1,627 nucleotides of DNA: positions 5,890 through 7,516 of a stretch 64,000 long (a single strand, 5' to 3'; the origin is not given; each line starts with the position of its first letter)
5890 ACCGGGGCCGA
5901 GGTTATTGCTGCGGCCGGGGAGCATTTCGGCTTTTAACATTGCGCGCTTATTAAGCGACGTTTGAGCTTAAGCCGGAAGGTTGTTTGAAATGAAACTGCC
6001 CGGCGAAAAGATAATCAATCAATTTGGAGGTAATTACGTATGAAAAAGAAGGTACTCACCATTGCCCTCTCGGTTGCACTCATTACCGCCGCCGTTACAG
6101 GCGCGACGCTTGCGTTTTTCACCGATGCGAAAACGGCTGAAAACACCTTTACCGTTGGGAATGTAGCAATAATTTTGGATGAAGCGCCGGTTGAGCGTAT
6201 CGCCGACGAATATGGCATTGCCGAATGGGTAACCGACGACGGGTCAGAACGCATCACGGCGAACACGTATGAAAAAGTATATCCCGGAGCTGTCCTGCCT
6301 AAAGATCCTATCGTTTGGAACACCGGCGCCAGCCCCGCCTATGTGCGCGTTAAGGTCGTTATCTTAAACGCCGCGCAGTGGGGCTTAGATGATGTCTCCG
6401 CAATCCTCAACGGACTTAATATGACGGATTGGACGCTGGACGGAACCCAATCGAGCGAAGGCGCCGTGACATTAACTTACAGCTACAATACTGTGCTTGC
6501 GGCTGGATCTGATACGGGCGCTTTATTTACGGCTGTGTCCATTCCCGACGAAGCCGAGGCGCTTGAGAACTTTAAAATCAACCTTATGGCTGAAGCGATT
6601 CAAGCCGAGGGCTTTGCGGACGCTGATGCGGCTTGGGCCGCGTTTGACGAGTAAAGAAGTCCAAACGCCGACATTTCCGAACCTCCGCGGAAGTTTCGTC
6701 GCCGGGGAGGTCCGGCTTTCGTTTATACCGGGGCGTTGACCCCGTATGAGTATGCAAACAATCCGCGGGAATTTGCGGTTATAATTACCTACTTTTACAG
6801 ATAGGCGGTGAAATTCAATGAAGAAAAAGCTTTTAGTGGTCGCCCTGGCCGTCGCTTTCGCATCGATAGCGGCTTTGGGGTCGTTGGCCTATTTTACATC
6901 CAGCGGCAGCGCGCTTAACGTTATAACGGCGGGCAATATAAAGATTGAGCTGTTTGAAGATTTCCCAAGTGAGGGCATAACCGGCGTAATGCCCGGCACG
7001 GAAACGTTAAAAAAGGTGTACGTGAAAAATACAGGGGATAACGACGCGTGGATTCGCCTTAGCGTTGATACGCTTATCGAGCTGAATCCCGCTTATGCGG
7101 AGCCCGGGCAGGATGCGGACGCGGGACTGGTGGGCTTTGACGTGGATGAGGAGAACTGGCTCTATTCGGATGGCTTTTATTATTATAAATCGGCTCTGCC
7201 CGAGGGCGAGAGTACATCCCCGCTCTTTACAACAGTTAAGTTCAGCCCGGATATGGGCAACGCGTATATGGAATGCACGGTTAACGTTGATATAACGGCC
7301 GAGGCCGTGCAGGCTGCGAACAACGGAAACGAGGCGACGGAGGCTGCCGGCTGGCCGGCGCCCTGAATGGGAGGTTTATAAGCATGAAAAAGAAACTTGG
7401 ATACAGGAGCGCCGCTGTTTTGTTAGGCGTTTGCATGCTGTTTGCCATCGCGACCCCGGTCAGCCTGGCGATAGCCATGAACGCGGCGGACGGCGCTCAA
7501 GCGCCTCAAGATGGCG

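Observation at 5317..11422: Operon of four TasA/camelysin-like paralogues, a vWA protein and an anchored beta-sandwich protein: candidate non-sortase surface fibre with adhesin, no SipW in cis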

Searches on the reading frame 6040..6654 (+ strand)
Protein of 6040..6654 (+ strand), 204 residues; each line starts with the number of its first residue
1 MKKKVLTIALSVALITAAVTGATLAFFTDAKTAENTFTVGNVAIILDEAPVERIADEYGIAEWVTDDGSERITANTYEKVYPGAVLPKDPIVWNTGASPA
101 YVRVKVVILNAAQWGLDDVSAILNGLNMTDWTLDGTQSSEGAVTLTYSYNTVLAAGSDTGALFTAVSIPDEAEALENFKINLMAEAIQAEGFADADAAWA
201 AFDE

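Call 3: search_protein_families(library=pfam, proteins=[window:6040-6654:+], max_evalue=1)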
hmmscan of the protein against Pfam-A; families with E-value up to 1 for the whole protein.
window:6040-6654:+ (204 aa): 2 families
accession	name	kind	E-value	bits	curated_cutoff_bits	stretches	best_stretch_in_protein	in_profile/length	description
PF12389.13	Peptidase_M73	-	2.4e-05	24.7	22.5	1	1-51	2-52/196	Camelysin metallo-endopeptidase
PF20785.2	MACPF_D3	-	0.069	13.8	25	1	47-78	27-58/66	MACPF protein, D3 domain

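Call 4: search_protein_families(library=ncbifam, proteins=[window:6040-6654:+], max_evalue=1)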
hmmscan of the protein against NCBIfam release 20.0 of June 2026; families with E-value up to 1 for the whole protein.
window:6040-6654:+ (204 aa): 3 families
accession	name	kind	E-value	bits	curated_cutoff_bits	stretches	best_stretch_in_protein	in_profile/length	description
TIGR04088.1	cognate_SipW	domain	3.2e-08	33.5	19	1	9-42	1-34/34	SipW-dependent-type signal peptide-containing protein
TIGR04090.1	exp_by_SipW_IV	subfamily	5e-05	23.2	60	1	3-39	2-35/241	BsaA family SipW-dependent biofilm matrix protein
NF046066.1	BioflmMtrxTasA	equivalog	0.0072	15.8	450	1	1-44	3-46/264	biofilm matrix protein TasA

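Call 6: find_encoding_contigs(protein=window:6040-6654:+, flank=10000, max_places=10)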
Protein window:6040-6654:+ (204 aa): 23 contigs read that carry it; 2 places shown.
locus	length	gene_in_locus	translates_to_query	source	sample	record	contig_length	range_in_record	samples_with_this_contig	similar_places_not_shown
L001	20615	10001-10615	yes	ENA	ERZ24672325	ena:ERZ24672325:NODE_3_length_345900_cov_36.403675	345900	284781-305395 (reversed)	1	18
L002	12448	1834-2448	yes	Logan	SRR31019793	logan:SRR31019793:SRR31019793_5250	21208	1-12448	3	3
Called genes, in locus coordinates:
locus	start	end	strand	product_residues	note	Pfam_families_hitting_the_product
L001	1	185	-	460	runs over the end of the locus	PF01406:tRNA-synt_1e, PF09334:tRNA-synt_1g (weak), PF09190:DALR_2, PF23493:CysS_C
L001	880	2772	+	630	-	PF00688:TGFb_propeptide, PF24517:CBM96, PF06848:Disaggr_repeat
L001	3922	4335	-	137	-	PF17723:RHH_8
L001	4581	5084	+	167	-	PF13302:Acetyltransf_3, PF13420:Acetyltransf_4, PF00583:Acetyltransf_1, PF13673:Acetyltransf_10, PF13508:Acetyltransf_7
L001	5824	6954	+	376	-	-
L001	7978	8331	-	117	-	-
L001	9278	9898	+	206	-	-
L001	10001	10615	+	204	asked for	PF12389:Peptidase_M73 (faint)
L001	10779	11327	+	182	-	-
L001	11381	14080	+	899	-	PF00092:VWA, PF13519:VWA_2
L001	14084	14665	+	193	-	-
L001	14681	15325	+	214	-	-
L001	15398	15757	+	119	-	-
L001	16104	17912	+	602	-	PF05960:DUF885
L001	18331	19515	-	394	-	PF00108:Thiolase_N, PF02803:Thiolase_C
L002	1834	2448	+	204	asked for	PF12389:Peptidase_M73 (faint)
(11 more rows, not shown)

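Call 48: search_solved_structures(query=A4, max_evalue=1, show_alignments=2)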
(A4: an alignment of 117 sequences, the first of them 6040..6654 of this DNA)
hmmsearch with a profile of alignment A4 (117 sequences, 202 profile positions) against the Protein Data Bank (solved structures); distinct sequences matched with E-value up to 1: 4.
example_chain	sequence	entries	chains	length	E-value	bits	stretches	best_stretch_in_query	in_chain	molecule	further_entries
9sj2_C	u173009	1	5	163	0.11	15.4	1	33-99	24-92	AbpX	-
8aur_A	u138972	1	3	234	0.16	14.8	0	31-85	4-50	Major biofilm matrix component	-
9rhp_A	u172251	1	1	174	0.2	14.5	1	43-99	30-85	Archaeal bundling protein X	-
6v8h_A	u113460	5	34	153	0.52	13.2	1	126-169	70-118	Ara h 8 allergen isoform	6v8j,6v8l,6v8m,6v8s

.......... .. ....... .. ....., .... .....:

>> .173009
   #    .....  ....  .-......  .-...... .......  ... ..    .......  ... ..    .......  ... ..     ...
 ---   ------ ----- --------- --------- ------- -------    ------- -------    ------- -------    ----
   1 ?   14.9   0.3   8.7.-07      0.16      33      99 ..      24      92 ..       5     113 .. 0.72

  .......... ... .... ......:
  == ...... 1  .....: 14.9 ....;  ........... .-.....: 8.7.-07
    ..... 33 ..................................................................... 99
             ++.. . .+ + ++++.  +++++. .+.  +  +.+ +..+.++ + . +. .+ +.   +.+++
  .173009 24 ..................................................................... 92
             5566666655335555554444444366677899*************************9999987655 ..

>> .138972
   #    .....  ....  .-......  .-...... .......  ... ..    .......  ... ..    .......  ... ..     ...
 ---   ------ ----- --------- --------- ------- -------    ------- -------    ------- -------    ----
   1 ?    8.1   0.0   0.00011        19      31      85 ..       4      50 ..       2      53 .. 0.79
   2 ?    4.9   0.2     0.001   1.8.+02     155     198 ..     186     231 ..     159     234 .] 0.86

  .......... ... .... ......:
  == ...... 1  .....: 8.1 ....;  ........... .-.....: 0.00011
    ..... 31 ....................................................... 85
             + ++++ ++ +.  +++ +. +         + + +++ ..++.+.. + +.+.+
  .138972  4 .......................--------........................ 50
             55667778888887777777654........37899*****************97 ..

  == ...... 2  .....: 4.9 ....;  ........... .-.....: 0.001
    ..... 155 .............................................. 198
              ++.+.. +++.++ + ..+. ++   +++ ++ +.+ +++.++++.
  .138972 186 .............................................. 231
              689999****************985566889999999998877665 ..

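Call 55: predict_structure(alignment_id=A4)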
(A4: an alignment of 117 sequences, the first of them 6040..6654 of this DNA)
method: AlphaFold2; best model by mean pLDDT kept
length: 204 residues; sequences in the alignment: 117
mean_pLDDT: 83.9   pTM: 0.71
mean pLDDT of the five models: 83.9, 83.9, 82.9, 82.6, 82.5
residues with pLDDT >= 90: 109; 70-90: 46; 50-70: 46; < 50: 3
segments of 3 or more residues with pLDDT < 50: none
pLDDT, mean of each block of 10 residues (from residue 1): 90 93 70 61 84 55 54 62 89 96 95 84 96 96 96 97 93 79 95 95 87
secondary structure, 60 per line:
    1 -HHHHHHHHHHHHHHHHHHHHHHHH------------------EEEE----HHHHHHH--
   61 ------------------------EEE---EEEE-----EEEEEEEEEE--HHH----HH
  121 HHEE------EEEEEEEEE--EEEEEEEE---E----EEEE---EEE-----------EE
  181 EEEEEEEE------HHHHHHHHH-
elements in order: H2-25 E44-47 H52-58 E85-87 E91-94 E100-109 H119-122 E131-139 E142-149 E158-161 E165-167 E179-188 H195-203

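Call 59: fold_search(model_id=the predicted structure, library=pdb)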
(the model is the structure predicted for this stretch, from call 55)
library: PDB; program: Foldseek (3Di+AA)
matches with E <= 10: 1428; with E <= 0.001: 0
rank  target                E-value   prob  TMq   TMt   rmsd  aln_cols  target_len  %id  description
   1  8ajy_A                2.3e-03  0.99  0.29  0.30   6.7       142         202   13  Ruminococcus flavefaciens Cohesin-Dockerin structure: dockerin from ScaH adaptor scaffoldin in complex with the cohesi (released 2022-11-02)
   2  6avu_A                3.6e-03  0.91  0.28  0.08  11.8       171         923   12  Human alpha-V beta-3 Integrin (open conformation) in complex with the therapeutic antibody LM609 (released 2017-11-01)
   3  3k71_A                5.6e-03  0.99  0.37  0.11  10.2       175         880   11  Structure of integrin alphaX beta2 ectodomain (released 2010-01-12)
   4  2xdh                  6.0e-03  0.98  0.30  0.40   5.8       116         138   13  Non-cellulosomal cohesin from the hyperthermophilic archaeon Archaeoglobus fulgidus (released 2010-05-26)
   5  3k6s_E                6.7e-03  0.99  0.37  0.11   9.8       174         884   11  Structure of integrin alphaXbeta2 ectodomain (released 2010-01-12)
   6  6kgd_A                6.7e-03  0.93  0.26  0.34   7.6       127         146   10  Crystal structure of CaDoc0917(R49D)-CaCohA2 complex at pH 8.0 (released 2020-07-08)
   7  6avr_A                7.1e-03  0.90  0.31  0.09  12.3       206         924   10  Human alpha-V beta-3 Integrin (intermediate conformation) in complex with the therapeutic antibody LM609 (released 2017-11-01)
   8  8xen_A                7.5e-03  0.94  0.30  0.09  10.0       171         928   11  Cryo-EM structure of integrin ITGAV/ITGB3 complex, conformation 4 (released 2024-12-18)
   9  4iu2_A                7.5e-03  0.91  0.24  0.24   6.4       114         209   15  Cohesin-dockerin -X domain complex from Ruminococcus flavefacience (released 2013-04-24)
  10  1edy_B                7.5e-03  0.51  0.21  0.27  10.3       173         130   12  CRYSTAL STRUCTURE OF RAT ALPHA 1-MACROGLOBULIN RECEPTOR BINDING DOMAIN (released 2000-12-01)
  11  3k6s_A                7.9e-03  0.99  0.38  0.09  10.0       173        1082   12  Structure of integrin alphaXbeta2 ectodomain (released 2010-01-12)
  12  8ajy_C                7.9e-03  0.98  0.30  0.31   6.9       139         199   14  Ruminococcus flavefaciens Cohesin-Dockerin structure: dockerin from ScaH adaptor scaffoldin in complex with the cohesi (released 2022-11-02)
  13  6kgc_A                7.9e-03  0.90  0.26  0.34   9.6       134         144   11  Crystal structure of CaDoc0917(R49D)-CaCohA2 complex at pH 5.4 (released 2020-07-08)
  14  5mpi                  7.9e-03  0.60  0.24  0.24  15.3       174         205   10  Structural Basis of Gene Regulation by the Grainyhead Transcription Factor Superfamily (released 2018-01-17)
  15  7me6_A                8.8e-03  0.99  0.33  0.48   9.4       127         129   16  Structure of the apo form of YcnI (released 2021-08-18)
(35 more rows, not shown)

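Call 60: list_cluster_members(proteins=[window:6040-6654:+, window:7420-10119:+, window:10720-11364:+, window:32858-33799:-, window:45150-45983:-, window:37459-38727:-])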
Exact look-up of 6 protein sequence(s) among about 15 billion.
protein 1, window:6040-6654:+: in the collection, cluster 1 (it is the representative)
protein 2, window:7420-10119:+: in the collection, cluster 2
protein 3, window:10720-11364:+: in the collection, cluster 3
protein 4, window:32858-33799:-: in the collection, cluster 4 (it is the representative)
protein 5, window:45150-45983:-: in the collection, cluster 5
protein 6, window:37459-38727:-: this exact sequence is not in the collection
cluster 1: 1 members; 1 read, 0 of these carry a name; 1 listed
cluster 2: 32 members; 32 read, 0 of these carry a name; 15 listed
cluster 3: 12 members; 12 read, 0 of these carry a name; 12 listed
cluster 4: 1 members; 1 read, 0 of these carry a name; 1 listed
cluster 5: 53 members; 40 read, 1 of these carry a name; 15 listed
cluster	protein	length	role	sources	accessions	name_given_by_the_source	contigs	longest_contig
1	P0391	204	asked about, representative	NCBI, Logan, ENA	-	-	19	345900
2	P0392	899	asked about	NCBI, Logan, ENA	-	-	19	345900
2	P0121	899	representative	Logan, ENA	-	-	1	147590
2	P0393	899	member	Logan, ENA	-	-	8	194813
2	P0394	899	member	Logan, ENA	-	-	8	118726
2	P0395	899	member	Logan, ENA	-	-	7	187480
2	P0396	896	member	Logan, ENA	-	-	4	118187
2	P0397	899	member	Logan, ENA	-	-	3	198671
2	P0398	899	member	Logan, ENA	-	-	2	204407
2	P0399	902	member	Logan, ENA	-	-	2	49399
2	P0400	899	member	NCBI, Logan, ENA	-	-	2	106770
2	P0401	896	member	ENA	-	-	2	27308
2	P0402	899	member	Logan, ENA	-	-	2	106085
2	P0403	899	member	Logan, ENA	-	-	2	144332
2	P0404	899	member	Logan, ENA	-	-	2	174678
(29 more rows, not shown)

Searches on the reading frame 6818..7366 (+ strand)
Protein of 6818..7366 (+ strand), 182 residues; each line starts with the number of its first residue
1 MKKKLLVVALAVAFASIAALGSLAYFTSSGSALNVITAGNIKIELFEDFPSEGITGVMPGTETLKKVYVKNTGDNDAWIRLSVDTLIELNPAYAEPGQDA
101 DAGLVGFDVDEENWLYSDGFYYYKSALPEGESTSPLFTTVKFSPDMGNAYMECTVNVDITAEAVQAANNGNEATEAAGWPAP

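Call 3: search_protein_families(library=pfam, proteins=[window:6818-7366:+], max_evalue=1)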
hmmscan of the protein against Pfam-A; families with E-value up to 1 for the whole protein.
window:6818-7366:+ (182 aa): 3 families
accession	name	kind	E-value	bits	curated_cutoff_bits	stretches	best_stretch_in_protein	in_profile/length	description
PF12389.13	Peptidase_M73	-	0.035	14.4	22.5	1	2-76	3-77/196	Camelysin metallo-endopeptidase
PF10834.13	DUF2560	-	0.04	14.6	25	0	149-173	44-68/72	Protein of unknown function (DUF2560)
PF13663.11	DUF4148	-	0.072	14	27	1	1-24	1-22/62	Domain of unknown function (DUF4148)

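Call 4: search_protein_families(library=ncbifam, proteins=[window:6818-7366:+], max_evalue=1)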
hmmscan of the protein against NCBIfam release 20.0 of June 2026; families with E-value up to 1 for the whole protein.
window:6818-7366:+ (182 aa): 4 families
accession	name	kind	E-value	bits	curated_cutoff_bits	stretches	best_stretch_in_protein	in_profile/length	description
TIGR04090.1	exp_by_SipW_IV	subfamily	2.1e-15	57.1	60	2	2-83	1-78/241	BsaA family SipW-dependent biofilm matrix protein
TIGR04088.1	cognate_SipW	domain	0.00099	19.2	19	1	8-41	1-34/34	SipW-dependent-type signal peptide-containing protein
NF047380.1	photo_II_xxx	equivalog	0.075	13.3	80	1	5-56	3-51/75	photosystem II protein, Psb35-related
TIGR02497.1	yscI_hrpB_dom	equivalog_domain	0.16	11.9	23.45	1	148-161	9-22/39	type III secretion system inner rod subunit SctI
